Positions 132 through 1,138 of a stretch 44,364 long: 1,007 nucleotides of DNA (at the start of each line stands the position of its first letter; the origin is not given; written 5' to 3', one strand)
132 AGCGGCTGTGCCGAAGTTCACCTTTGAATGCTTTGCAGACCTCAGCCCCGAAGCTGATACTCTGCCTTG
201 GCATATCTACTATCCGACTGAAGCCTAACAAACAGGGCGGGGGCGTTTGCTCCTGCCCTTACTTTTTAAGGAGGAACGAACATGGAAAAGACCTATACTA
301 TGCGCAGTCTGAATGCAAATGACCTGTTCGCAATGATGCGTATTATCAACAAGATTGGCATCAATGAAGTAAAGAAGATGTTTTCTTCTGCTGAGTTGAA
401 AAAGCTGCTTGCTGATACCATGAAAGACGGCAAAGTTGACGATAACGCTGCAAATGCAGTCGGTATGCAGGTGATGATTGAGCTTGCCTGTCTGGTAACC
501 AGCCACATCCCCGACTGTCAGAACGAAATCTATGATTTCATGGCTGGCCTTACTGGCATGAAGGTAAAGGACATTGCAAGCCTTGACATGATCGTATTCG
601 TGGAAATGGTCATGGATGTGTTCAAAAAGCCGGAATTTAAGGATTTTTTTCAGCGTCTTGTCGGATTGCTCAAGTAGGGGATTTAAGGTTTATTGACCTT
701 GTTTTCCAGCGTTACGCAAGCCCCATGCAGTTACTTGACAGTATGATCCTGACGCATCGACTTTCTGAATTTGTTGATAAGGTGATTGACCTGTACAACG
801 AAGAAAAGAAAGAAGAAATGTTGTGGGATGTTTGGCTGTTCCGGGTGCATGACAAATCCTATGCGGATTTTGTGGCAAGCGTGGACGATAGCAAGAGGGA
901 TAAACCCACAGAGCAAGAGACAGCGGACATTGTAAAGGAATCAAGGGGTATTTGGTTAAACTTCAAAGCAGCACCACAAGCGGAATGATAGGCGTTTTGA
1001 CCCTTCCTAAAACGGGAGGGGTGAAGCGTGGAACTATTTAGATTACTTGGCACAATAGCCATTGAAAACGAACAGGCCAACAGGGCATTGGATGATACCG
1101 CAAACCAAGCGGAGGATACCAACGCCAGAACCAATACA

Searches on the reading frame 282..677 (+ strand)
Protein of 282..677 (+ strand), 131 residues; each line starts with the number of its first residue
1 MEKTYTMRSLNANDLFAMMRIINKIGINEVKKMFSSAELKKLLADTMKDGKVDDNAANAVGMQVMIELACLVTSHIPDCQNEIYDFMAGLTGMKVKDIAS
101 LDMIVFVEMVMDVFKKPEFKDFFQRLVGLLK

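Call 31: search_protein_families(library=phrogs, proteins=[window:282-677:+], max_evalue=0.001)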
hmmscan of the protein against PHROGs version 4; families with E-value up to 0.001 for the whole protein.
window:282-677:+ (131 aa): 1 family
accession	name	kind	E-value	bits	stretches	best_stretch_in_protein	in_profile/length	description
phrog_1021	-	unknown function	3.6e-30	106.1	1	1-131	1-140/142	-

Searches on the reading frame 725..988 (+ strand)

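Call 31: search_protein_families(library=phrogs, proteins=[window:725-988:+], max_evalue=0.001)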
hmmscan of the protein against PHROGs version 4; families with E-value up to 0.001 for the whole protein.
window:725-988:+ (87 aa): 1 family
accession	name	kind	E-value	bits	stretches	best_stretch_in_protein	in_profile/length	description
phrog_1294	-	other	5.7e-07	30.6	1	14-72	4-61/80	peptide methionine sulfoxide reductase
